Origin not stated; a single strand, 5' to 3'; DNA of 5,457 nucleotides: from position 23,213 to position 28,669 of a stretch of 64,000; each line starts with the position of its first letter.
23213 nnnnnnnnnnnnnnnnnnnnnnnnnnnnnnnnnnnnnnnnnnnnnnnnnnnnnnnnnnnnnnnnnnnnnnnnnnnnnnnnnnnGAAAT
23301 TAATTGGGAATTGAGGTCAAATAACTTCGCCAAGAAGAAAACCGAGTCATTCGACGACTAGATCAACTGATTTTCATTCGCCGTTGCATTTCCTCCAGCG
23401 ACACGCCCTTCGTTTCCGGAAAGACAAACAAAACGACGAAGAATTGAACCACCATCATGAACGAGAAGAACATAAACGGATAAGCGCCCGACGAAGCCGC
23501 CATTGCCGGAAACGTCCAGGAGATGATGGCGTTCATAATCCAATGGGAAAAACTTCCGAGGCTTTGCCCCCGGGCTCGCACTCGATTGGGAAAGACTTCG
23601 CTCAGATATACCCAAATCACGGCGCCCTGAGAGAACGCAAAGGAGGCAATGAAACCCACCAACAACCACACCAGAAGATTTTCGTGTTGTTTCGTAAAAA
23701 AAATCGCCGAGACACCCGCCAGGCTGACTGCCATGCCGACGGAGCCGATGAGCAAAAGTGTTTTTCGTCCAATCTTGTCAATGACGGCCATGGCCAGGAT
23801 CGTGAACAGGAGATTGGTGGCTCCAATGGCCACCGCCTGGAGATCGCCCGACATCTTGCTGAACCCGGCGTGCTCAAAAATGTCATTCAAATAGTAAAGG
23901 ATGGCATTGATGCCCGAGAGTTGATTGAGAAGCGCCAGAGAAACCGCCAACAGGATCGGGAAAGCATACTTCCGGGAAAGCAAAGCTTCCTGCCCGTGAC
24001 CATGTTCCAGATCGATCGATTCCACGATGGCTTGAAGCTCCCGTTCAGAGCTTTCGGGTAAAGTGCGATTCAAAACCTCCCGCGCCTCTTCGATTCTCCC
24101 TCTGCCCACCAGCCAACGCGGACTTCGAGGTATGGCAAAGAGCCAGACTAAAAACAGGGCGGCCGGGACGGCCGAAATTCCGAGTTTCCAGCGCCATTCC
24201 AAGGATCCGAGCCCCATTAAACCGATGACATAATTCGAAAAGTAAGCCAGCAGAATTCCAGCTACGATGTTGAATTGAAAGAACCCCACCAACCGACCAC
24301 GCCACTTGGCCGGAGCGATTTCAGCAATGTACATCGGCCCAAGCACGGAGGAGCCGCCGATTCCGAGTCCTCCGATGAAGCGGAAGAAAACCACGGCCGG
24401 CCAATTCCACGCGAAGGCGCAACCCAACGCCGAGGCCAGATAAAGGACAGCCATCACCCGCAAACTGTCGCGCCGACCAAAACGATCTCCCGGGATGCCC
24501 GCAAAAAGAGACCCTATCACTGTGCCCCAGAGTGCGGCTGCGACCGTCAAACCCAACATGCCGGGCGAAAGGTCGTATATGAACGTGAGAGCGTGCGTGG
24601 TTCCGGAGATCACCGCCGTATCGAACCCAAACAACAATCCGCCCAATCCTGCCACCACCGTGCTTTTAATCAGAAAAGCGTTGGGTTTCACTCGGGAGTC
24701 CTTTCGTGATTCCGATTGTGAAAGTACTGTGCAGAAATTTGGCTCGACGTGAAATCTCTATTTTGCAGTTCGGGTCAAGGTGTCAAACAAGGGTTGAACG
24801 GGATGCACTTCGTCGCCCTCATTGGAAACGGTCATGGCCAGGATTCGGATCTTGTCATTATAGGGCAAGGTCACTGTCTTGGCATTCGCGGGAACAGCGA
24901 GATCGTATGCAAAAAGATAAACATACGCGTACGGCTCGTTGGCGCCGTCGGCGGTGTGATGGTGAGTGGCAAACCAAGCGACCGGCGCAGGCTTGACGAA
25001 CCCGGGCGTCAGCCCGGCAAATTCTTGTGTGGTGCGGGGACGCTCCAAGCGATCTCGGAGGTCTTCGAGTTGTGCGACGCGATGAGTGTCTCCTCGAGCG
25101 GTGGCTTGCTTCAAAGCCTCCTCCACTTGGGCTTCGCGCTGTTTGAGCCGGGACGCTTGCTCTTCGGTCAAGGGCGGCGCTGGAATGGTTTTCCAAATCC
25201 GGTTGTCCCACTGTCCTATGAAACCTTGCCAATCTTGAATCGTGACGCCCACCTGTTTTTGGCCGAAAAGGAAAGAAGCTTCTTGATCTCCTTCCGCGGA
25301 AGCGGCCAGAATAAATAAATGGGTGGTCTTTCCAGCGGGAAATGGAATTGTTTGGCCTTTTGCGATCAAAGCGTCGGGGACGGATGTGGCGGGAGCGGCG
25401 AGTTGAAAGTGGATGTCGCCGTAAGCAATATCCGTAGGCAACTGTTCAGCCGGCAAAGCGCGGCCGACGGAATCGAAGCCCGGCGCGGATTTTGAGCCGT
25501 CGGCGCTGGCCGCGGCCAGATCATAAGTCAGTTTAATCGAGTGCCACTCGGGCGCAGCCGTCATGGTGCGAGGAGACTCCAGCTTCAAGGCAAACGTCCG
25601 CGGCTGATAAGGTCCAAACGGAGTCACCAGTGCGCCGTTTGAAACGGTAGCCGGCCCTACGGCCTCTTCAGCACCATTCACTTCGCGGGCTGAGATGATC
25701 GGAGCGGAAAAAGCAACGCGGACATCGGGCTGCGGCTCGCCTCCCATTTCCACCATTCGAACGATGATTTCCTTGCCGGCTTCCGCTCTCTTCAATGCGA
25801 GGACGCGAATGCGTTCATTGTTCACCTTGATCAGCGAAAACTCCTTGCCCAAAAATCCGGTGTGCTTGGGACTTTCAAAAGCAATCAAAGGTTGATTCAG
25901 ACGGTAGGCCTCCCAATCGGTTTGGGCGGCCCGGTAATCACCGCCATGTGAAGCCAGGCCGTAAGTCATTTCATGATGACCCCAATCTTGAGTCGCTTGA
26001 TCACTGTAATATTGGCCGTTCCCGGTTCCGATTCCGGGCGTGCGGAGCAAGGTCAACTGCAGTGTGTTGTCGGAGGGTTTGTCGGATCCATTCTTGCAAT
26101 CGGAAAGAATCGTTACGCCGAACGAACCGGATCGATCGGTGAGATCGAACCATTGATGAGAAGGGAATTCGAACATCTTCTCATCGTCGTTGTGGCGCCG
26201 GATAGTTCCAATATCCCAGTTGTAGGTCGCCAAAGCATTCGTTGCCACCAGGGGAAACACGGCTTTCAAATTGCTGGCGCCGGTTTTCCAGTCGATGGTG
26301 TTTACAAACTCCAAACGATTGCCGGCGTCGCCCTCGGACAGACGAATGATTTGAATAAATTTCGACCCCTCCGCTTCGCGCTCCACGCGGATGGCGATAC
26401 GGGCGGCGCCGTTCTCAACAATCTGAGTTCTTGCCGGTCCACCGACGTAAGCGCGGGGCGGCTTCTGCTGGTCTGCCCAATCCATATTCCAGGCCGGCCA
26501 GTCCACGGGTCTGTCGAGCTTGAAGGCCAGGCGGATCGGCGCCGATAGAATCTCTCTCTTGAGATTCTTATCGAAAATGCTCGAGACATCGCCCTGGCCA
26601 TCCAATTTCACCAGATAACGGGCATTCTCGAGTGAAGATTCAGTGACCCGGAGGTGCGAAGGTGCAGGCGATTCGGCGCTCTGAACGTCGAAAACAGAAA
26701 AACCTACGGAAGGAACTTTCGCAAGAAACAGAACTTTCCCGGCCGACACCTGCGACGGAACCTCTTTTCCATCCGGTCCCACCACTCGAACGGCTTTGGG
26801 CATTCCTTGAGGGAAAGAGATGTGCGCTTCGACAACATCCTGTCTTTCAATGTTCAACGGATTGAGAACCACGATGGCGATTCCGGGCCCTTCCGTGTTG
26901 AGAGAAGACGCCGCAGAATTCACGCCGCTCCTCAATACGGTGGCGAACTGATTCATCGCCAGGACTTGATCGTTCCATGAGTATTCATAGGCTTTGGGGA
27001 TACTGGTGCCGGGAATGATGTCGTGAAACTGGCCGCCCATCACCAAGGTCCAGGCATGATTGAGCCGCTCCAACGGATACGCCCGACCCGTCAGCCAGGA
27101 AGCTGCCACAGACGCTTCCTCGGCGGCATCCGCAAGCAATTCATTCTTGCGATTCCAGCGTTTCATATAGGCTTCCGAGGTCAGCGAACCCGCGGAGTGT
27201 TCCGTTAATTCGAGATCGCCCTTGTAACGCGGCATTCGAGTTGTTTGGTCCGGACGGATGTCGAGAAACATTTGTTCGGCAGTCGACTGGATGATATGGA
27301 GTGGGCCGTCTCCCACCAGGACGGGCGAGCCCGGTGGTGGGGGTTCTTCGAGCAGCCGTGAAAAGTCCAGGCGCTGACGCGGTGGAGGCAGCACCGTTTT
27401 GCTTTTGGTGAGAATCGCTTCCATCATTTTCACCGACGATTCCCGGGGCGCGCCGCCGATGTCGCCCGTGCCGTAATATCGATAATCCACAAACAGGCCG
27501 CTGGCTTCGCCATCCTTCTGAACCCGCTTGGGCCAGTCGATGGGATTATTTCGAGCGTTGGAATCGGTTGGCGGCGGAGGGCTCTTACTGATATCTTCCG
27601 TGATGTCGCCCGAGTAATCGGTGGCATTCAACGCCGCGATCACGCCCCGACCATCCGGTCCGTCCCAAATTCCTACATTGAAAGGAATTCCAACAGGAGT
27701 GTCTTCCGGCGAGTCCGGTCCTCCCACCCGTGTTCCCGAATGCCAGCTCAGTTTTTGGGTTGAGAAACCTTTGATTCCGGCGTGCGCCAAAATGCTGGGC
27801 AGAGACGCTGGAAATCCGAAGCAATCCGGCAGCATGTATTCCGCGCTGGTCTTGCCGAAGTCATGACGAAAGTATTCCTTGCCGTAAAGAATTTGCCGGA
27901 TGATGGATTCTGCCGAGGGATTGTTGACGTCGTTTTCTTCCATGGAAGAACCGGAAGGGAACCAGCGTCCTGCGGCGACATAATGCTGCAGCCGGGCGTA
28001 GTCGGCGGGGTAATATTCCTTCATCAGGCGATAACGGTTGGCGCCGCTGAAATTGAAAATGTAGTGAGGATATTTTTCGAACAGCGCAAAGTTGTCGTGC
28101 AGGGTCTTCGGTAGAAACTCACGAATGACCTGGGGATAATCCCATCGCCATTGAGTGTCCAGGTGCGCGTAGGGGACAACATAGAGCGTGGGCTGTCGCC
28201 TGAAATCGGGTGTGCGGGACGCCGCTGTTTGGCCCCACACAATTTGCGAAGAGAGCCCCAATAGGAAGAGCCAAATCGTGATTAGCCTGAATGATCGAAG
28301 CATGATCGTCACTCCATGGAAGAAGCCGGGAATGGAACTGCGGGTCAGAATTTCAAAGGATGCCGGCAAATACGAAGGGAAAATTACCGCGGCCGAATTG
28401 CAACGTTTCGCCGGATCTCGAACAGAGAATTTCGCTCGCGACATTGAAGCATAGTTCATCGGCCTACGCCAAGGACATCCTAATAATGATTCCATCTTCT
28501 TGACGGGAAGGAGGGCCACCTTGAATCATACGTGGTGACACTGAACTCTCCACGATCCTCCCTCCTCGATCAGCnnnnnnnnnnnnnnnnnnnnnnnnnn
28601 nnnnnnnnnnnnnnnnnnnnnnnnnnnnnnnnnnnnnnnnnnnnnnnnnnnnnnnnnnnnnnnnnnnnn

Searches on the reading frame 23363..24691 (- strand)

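Call 58: search_protein_families(library=pfam, proteins=[window:23363-24691:-], max_evalue=0.00001)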
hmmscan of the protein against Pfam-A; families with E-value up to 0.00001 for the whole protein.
window:23363-24691:- (442 aa): 2 families
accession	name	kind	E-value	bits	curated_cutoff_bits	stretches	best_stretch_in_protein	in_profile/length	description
PF00083.30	Sugar_tr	-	1.7e-112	377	22.3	1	11-437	2-450/452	Sugar (and other) transporter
PF07690.21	MFS_1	-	9.1e-37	127.2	33.4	2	16-389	3-345/347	Major Facilitator Superfamily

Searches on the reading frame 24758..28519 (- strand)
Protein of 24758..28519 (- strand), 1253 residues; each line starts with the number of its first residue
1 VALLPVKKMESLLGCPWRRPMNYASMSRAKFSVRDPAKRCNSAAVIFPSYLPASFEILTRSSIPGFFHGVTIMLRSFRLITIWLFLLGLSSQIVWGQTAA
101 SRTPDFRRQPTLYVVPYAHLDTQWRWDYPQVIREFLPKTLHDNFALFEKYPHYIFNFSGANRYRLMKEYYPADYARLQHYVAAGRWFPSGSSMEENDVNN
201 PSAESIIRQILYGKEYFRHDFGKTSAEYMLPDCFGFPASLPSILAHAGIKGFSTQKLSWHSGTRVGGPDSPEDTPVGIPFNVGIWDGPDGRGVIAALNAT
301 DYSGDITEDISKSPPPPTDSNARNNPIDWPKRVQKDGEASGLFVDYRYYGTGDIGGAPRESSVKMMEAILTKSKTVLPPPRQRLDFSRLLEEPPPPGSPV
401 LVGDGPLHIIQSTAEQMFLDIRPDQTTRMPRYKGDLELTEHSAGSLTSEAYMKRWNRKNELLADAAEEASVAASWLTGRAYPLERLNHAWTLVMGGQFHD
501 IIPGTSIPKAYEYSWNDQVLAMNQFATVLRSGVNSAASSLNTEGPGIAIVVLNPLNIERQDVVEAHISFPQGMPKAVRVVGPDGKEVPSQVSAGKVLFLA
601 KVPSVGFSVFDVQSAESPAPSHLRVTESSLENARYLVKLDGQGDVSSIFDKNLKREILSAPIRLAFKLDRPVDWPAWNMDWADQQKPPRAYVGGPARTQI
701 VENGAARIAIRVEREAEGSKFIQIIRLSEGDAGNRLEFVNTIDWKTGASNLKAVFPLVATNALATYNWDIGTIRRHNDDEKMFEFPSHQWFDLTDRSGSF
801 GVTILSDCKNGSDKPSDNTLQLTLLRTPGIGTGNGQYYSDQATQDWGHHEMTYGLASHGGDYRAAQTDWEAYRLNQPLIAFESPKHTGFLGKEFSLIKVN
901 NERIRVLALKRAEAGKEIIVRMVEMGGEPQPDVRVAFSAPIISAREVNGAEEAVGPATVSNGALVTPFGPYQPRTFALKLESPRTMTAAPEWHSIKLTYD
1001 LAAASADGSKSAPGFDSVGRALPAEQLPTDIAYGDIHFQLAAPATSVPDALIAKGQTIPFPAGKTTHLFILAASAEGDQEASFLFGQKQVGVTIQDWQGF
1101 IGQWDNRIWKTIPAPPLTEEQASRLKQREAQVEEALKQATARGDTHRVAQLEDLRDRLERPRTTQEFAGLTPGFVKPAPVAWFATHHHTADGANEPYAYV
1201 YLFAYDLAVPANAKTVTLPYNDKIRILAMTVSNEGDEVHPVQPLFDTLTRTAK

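Call 58: search_protein_families(library=pfam, proteins=[window:24758-28519:-], max_evalue=0.00001)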
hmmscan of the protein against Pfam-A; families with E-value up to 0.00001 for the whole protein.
window:24758-28519:- (1253 aa): 4 families
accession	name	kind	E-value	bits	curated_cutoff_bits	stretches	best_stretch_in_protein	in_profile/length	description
PF01074.27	Glyco_hydro_38N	-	9.9e-42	143.6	25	1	112-368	2-233/270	Glycosyl hydrolases family 38 N-terminal domain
PF07748.19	Glyco_hydro_38C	-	1.2e-30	107.7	25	1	630-828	1-200/206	Glycosyl hydrolases family 38 C-terminal domain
PF09261.16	Alpha-mann_mid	-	2.7e-15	56.7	31.1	1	444-517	5-77/96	Alpha mannosidase middle domain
PF17677.7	Glyco_hydro38C2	-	5.3e-10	39.7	22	1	904-976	2-72/72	Glycosyl hydrolases family 38 C-terminal beta sandwich domain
